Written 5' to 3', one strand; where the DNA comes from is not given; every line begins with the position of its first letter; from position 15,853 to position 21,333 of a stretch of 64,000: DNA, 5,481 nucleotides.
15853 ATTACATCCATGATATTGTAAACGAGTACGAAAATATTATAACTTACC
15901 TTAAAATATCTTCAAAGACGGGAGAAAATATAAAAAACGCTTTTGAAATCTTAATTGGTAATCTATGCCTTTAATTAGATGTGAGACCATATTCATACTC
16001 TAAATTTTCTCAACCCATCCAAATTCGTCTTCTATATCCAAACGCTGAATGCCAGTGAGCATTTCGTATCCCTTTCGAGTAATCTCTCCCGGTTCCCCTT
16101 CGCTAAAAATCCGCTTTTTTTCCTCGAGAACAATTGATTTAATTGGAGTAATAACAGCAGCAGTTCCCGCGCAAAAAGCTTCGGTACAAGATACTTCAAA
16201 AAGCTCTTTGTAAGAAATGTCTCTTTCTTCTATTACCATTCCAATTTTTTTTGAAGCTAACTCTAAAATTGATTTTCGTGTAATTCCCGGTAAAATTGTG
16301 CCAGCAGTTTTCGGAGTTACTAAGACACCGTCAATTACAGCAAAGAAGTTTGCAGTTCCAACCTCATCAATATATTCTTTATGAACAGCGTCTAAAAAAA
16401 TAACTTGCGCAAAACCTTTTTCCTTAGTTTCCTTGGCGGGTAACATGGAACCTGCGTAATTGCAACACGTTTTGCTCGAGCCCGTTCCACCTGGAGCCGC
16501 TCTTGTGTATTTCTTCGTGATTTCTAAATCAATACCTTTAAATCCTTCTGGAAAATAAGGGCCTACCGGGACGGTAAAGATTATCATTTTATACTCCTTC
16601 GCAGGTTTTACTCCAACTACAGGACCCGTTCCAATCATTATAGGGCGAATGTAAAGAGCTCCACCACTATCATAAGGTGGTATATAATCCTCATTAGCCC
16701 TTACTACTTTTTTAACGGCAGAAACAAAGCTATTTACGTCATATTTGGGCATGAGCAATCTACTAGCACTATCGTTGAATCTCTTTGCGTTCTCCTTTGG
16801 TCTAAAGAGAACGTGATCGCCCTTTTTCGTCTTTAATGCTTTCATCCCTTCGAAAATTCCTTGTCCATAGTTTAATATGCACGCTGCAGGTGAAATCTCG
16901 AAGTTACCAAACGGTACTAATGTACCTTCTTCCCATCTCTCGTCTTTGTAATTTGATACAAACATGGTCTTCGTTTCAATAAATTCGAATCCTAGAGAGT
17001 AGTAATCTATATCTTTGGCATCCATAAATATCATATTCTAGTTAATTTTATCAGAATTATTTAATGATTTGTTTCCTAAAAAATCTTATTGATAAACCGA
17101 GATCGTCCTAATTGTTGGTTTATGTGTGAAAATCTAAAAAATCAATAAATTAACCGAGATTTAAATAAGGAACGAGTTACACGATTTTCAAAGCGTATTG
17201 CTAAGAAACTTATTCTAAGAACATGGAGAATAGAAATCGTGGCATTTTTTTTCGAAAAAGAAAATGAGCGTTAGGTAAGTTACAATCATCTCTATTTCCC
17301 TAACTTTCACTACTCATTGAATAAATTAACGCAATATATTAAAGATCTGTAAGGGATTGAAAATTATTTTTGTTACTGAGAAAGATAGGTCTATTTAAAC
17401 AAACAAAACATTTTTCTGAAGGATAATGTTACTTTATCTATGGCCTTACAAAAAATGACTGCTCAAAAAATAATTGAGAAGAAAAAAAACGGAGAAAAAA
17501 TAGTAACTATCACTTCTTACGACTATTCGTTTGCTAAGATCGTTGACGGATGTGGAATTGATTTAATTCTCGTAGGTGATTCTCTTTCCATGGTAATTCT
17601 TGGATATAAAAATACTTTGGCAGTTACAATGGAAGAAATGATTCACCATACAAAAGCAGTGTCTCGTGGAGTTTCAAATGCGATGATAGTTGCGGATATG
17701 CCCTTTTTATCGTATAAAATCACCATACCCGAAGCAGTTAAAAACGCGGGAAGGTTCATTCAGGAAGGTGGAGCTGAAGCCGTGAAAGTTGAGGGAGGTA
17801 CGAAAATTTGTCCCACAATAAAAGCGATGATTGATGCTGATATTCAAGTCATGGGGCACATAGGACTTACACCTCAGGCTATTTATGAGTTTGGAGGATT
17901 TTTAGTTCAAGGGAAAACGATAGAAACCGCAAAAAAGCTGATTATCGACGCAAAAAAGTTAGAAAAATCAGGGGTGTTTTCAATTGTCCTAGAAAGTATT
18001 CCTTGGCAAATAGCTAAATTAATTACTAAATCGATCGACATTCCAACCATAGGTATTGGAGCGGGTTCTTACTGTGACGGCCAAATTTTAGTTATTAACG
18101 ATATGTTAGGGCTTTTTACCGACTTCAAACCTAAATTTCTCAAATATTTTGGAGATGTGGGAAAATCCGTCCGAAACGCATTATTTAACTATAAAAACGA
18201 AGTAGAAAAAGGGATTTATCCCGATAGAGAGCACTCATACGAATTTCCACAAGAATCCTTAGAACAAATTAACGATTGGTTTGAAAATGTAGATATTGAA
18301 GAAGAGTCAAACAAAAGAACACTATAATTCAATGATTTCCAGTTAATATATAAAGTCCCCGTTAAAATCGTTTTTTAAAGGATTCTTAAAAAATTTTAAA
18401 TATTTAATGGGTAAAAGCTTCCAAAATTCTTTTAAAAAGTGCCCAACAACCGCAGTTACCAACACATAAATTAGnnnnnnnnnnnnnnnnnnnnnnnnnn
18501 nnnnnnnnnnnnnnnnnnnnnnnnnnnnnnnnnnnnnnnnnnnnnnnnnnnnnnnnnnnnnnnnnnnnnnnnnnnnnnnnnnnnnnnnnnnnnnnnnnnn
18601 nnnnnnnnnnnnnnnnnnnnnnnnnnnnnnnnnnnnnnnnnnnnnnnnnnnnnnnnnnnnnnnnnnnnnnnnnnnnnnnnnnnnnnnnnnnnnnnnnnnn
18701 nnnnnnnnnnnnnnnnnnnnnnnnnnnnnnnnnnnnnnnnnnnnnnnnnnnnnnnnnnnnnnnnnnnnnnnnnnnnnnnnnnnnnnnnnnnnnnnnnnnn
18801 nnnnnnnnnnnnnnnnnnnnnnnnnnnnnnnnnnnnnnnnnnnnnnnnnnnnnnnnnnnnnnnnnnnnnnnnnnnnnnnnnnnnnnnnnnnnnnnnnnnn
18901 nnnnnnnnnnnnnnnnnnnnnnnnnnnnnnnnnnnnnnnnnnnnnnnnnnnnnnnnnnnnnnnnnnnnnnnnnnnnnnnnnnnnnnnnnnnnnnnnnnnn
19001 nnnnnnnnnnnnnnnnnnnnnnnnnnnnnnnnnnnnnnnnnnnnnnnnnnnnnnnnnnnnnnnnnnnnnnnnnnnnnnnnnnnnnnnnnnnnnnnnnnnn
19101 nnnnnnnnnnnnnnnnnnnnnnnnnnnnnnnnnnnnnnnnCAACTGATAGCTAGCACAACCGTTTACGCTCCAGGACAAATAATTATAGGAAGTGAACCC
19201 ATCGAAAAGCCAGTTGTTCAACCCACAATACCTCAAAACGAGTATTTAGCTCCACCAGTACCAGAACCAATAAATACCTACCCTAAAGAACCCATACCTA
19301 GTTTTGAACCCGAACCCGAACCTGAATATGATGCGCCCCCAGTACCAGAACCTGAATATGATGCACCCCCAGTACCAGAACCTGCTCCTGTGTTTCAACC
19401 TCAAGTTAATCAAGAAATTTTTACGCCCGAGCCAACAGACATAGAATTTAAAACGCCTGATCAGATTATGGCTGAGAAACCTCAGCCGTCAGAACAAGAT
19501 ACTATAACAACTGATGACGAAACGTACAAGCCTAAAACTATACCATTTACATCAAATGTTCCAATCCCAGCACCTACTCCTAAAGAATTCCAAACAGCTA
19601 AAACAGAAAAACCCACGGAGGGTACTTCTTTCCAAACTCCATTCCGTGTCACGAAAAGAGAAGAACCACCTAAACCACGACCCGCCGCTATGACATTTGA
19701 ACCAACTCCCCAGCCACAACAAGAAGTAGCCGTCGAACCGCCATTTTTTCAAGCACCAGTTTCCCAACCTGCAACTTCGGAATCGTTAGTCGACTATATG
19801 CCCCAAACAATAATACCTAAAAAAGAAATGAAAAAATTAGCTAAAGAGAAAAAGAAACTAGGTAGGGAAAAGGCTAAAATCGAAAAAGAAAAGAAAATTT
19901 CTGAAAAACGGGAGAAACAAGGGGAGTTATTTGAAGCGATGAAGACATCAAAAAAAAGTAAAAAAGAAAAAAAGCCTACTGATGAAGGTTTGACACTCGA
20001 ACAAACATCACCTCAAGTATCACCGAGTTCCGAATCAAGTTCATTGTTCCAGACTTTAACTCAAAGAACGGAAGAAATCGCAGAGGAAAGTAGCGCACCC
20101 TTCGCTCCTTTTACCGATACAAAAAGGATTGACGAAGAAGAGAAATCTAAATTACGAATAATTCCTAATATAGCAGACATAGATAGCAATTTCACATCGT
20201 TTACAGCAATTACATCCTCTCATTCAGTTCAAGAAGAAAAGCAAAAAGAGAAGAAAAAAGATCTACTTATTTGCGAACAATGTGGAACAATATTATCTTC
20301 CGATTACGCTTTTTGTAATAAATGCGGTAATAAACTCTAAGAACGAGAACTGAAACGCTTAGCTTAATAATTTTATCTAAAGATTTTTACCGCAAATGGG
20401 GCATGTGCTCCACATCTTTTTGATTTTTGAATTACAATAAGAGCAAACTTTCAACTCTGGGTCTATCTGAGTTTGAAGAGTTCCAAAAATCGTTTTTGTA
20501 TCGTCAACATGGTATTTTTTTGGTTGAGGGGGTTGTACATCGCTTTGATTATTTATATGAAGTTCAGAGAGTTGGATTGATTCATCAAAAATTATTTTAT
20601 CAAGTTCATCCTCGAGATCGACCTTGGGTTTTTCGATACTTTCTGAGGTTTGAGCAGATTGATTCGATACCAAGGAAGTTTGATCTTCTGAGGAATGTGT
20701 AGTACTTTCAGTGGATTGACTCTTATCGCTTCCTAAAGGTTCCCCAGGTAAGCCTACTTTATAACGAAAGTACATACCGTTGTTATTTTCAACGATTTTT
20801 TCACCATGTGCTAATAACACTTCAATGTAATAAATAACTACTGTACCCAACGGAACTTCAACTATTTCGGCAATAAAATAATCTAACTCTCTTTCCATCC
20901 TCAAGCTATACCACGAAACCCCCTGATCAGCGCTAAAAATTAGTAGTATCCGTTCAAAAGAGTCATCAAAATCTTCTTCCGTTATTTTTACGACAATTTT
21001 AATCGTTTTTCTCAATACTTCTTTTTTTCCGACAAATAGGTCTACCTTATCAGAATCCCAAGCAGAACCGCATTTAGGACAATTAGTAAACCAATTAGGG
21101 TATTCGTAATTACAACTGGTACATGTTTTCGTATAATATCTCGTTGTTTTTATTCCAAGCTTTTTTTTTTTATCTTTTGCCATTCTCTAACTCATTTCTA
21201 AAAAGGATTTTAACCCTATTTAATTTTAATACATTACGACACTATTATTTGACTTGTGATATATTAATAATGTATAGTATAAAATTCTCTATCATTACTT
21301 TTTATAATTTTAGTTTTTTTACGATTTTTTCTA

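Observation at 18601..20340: Rab-like GTPase that replaces the prenylation tail with a roughly 400-aa disordered Pro/Glu/Lys-rich region and a terminal zinc ribbon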

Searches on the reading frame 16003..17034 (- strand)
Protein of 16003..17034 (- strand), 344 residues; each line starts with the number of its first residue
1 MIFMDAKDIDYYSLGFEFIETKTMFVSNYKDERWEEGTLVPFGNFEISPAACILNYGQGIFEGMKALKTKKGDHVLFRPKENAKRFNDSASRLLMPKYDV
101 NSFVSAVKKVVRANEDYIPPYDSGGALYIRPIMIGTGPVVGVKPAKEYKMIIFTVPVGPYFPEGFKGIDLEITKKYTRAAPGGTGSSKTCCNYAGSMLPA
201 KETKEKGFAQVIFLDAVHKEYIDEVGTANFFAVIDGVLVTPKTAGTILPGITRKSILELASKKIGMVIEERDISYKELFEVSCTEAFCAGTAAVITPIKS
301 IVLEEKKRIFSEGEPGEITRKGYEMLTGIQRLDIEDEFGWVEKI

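Call 3: search_protein_families(library=pfam, proteins=[window:16003-17034:-], max_evalue=0.01)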
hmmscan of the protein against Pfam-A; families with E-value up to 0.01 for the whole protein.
window:16003-17034:- (344 aa): 1 family
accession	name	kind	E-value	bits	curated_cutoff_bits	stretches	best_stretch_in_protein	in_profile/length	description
PF01063.24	Aminotran_4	-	8.1e-37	127.7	28.5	1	59-301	1-223/223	Amino-transferase class IV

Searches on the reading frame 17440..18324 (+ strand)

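Call 3: search_protein_families(library=pfam, proteins=[window:17440-18324:+], max_evalue=0.01)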
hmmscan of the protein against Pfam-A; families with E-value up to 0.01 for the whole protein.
window:17440-18324:+ (295 aa): 1 family
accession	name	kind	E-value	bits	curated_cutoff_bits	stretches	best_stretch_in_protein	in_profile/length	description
PF02548.21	Pantoate_transf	-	2.8e-110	368.3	28.7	1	5-262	1-258/259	Ketopantoate hydroxymethyltransferase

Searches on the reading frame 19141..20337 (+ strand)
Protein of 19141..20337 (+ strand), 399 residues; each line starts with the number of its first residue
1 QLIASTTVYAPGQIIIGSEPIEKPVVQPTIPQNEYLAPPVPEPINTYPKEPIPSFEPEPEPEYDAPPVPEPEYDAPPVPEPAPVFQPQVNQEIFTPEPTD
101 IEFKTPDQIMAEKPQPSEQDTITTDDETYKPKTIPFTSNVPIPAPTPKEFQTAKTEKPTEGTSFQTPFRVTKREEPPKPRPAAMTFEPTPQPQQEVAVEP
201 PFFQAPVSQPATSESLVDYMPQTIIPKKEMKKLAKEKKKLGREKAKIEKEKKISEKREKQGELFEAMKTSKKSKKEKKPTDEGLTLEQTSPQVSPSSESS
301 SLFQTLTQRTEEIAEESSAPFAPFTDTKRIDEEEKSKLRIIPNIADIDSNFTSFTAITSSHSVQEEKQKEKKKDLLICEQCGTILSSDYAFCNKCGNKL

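Call 29: search_protein_representatives(protein=window:19141-20337:+)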
Query: 399 residues. Proteins with E-value up to 0.001 (for the whole library): 75; up to 1e-10: 32; up to 1e-30: 18. The best 75 are listed.
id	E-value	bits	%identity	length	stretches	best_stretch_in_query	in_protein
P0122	1.1e-114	399.9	68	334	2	94-399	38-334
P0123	3.7e-84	299.5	74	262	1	110-372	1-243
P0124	8.0e-66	239.1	59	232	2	129-259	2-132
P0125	1.1e-63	232.0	56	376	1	1-399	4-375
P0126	1.5e-61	225.0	57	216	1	184-399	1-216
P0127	7.0e-56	206.4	89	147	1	287-398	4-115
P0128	4.0e-51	190.8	48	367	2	191-397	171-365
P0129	6.8e-50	186.7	56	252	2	213-399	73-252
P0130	1.1e-44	169.5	46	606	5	228-398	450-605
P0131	2.3e-41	158.6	48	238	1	140-399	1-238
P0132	1.5e-40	156.0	47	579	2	229-399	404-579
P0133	8.6e-40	153.4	76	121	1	224-344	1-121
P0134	1.0e-39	153.2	55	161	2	292-399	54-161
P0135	4.5e-37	144.5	51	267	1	201-398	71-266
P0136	1.8e-36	142.5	47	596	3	212-399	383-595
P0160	2.2e-07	46.8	39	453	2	285-399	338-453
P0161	2.4e-07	46.6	36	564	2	31-398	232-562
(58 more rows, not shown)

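Call 35: find_encoding_contigs(protein=P0161, flank=5000, max_places=1)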
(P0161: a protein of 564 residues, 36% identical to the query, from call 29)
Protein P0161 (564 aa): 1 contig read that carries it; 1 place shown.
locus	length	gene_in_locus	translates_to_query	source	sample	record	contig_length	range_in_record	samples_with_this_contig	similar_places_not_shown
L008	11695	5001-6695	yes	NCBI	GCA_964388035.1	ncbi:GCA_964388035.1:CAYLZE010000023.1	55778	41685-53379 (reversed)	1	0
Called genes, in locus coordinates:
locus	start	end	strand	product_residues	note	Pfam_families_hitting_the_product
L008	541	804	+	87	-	-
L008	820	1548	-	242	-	PF03009:GDPD, PF13653:GDPD_2 (weak)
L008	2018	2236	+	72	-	-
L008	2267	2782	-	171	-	PF00149:Metallophos (faint), PF12850:Metallophos_2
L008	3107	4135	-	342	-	PF01063:Aminotran_4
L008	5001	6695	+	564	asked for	PF00025:Arf, PF00071:Ras, PF08477:Roc, PF13240:Zn_Ribbon_1 (weak)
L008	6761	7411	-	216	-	PF17032:Zn_ribbon_15 (faint)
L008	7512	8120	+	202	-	PF09873:SepCysE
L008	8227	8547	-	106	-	PF03819:MazG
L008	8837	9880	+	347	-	PF03417:AAT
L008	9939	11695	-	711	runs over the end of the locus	PF13597:NRDD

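Call 36: find_encoding_contigs(protein=P0160, flank=5000, max_places=1)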
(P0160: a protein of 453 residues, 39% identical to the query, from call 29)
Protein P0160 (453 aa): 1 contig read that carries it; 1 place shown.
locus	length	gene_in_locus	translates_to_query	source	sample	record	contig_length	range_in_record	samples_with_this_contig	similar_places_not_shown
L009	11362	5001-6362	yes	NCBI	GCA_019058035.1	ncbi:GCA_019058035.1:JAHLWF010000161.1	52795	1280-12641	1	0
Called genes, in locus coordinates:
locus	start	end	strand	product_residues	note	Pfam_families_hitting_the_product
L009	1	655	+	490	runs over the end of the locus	PF01139:RtcB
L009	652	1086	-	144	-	PF01951:Archease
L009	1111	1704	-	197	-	PF00892:EamA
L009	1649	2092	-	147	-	PF00892:EamA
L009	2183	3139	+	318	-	PF00025:Arf, PF00071:Ras, PF01926:MMR_HSR1 (faint), PF04670:Gtr1_RagA, PF08477:Roc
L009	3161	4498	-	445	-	PF00215:OMPdecase, PF00218:IGPS (weak), PF00834:Ribul_P_3_epim (weak), PF03737:RraA-like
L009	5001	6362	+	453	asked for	PF00025:Arf, PF00071:Ras, PF03029:ATP_bind_1 (faint), PF08477:Roc, PF13240:Zn_Ribbon_1 (weak)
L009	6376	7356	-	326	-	-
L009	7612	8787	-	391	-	PF00282:Pyridoxal_deC, PF00155:Aminotran_1_2 (weak), PF00266:Aminotran_5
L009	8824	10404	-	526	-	PF00370:FGGY_N, PF02782:FGGY_C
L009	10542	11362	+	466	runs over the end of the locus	PF00202:Aminotran_3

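Call 46: find_related_loci(query=A4, collection=genome_contigs, flank=3000)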
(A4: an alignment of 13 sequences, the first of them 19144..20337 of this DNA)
Query A4 (398 aa) in genome_contigs; peptide patterns used: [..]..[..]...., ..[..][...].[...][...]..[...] (x = any residue, [..] = any of these).
600 stretches matched a pattern (row limit reached: there are more); 21 encode a relative of the query (tblastn E <= 1e-3); 21 distinct loci.
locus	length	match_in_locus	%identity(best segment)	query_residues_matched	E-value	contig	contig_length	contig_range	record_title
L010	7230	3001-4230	80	1-398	2e-173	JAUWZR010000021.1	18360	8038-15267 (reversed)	MAG: Promethearchaeota archaeon isolate CSMAG_2741 CSMAG_2741_k141_943066_length_18360_cov_16.9807, whole genome shotgun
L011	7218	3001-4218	75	1-398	6e-160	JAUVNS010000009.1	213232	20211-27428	MAG: Promethearchaeota archaeon isolate CSMAG_616 CSMAG_616_k141_254207_length_213232_cov_14.2873, whole genome shotgun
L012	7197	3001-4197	52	1-398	3e-92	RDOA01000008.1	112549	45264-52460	MAG: Promethearchaeota archaeon isolate DZG_bin1.240 NODE_8_length_112549_cov_22.087382, whole genome shotgun sequence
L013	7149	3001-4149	46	2-398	7e-71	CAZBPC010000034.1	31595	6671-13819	MAG TPA_asm: uncultured archaeon isolate SRP214966_co1_316 genome assembly, contig: NODE_1996_length_31595_cov_14.668136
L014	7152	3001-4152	36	1-398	7e-53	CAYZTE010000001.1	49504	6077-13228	MAG TPA_asm: uncultured archaeon isolate SRP239594_co1_176 genome assembly, contig: NODE_94_length_49504_cov_60.492993,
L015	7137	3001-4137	37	1-398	7e-46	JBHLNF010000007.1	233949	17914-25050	MAG: Promethearchaeota archaeon isolate DZ2S.179 DZ2S.179@76, whole genome shotgun sequence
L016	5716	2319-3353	33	1-398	4e-41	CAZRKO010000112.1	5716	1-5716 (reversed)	MAG TPA_asm: uncultured archaeon isolate binchicken_co122_36 genome assembly, contig: NODE_14529_length_5716_cov_5.77336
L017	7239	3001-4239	31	1-398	1e-39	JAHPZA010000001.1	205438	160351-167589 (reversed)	MAG: Promethearchaeota archaeon isolate LW40_45 NODE_103_length_205438_cov_21.289737, whole genome shotgun sequence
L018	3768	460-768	58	296-398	8e-32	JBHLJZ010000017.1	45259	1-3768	MAG: Candidatus Hodarchaeota archaeon isolate DZ1B.201 DZ1B.201@1572, whole genome shotgun sequence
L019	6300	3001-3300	59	298-398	4e-30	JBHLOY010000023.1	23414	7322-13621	MAG: Promethearchaeota archaeon isolate DZ3S.305 DZ3S.305@5839, whole genome shotgun sequence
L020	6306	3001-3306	56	296-398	4e-30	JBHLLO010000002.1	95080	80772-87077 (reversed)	MAG: Candidatus Hermodarchaeota archaeon isolate DZ1M.51 DZ1M.51@555, whole genome shotgun sequence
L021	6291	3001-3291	53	300-396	5e-27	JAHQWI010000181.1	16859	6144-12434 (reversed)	MAG: Promethearchaeia archaeon isolate ABR03 NODE_659_length_16859_cov_5, whole genome shotgun sequence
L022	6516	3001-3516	41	1-173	6e-24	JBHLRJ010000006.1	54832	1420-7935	MAG: Candidatus Thorarchaeota archaeon isolate TM1M.263 TM1M.263@1440, whole genome shotgun sequence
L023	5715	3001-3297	46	300-398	3e-23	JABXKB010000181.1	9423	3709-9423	MAG: Promethearchaeota archaeon isolate Hel_238_bin13 contig-145_17053, whole genome shotgun sequence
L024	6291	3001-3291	47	301-397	4e-22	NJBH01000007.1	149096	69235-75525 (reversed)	MAG: Promethearchaeota archaeon Loki_b32 47, whole genome shotgun sequence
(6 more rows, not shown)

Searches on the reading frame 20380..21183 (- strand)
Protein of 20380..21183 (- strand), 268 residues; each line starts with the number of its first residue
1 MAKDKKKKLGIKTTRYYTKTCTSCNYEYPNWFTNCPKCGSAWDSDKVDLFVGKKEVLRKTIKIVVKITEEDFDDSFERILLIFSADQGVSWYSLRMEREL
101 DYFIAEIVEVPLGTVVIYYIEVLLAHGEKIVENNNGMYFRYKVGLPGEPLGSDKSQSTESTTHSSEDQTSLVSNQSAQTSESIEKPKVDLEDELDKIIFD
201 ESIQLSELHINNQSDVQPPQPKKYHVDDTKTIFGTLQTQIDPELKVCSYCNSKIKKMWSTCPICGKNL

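Call 3: search_protein_families(library=pfam, proteins=[window:20380-21183:-], max_evalue=0.01)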
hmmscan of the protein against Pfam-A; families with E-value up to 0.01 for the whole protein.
window:20380-21183:- (268 aa): 9 families
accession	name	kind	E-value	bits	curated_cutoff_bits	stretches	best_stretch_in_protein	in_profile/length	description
PF12773.13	DZR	-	4.6e-06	27.1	27.3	0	244-265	24-45/45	Double zinc ribbon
PF17032.10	Zn_ribbon_15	-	0.00019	22.6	28.9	0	18-39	52-73/73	zinc-ribbon family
PF13248.11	Zn_ribbon_3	-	0.00034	20.4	27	1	245-268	3-26/26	zinc-ribbon domain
PF01155.25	HypA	-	0.00073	20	28.9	0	9-41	62-95/112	Hydrogenase/urease nickel incorporation, metallochaperone, hypA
PF18551.6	TackOD1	-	0.0014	18.7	32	0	18-41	74-97/188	Thaumarchaeal output domain 1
PF13240.11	Zn_Ribbon_1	-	0.0047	17.1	25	0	247-268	2-23/23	zinc-ribbon domain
PF24460.1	DUF7575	-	0.0047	16.7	28.5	0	33-45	4-16/28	Domain of unknown function (DUF7575)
PF07282.18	Cas12f1-like_TNB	-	0.0054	17.3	26.3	0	11-46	20-54/60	Cas12f1-like, TNB domain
PF10146.14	zf-C4H2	-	0.0077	17.2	34.5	1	160-264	135-225/240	Zinc finger-containing protein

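Call 4: search_protein_families(library=ncbifam, proteins=[window:20380-21183:-], max_evalue=0.01)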
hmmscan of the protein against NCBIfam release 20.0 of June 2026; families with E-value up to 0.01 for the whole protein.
window:20380-21183:- (268 aa): 3 families
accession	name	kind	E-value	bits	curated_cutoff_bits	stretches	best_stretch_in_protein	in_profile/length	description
NF049953.1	ribbon_DG_selen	exception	0.00077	19.4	130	0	19-39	6-26/172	zinc ribbon-containing (seleno)protein DG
TIGR00416.1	sms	equivalog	0.0072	15.1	403.05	1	20-44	9-32/454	DNA repair protein RadA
NF006127.0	PRK08271.1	equivalog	0.008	14.7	545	0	207-267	535-594/631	anaerobic ribonucleoside-triphosphate reductase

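Call 18: list_cluster_members(proteins=[P0001, window:20380-21183:-])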
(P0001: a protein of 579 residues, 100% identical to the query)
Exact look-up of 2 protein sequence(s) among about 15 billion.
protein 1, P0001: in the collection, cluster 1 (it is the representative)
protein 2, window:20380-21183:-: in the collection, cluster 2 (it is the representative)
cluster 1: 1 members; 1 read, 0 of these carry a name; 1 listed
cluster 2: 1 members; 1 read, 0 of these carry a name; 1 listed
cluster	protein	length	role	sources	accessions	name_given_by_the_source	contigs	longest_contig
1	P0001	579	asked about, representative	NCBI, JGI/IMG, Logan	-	-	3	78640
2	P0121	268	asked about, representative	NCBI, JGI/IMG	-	-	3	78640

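Call 39: find_homologous_proteins(query=window:20380-21183:-, max_evalue=0.001)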
Query window:20380-21183:- (268 aa): 352 proteins with E <= 0.001 among 757 candidates; the best 120 are listed.
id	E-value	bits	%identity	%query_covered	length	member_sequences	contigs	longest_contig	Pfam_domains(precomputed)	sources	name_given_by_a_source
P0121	1.7e-178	609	100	100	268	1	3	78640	PF12773.14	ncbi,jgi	-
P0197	1.3e-152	525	85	100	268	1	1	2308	-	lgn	-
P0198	1.2e-151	521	85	100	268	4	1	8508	PF12773.14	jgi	-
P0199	7.6e-151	519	84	100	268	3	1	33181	PF12773.14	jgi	-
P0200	1.4e-150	518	84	100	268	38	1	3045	PF12773.14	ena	-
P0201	1.1e-148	512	83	100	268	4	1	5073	PF12773.14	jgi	jgi:hypothetical protein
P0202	7.0e-148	509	82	100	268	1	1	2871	PF12773.14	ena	-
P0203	1.1e-147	508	83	100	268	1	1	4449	PF12773.14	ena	-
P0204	2.2e-146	504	82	100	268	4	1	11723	PF12773.14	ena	-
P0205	5.1e-144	496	82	100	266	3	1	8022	PF12773.14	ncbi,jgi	ncbi:MAG: hypothetical protein ACTSQL_01720 [Promethearchaeota archaeon]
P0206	1.2e-143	495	82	100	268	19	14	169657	PF12773.14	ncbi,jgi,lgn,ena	-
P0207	3.5e-143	494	79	100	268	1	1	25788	PF12773.14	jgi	jgi:hypothetical protein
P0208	6.3e-143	493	81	100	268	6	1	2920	PF12773.14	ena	-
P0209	1.1e-142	492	81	100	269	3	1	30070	PF12773.14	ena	-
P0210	1.8e-142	491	80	100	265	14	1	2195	PF12773.14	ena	-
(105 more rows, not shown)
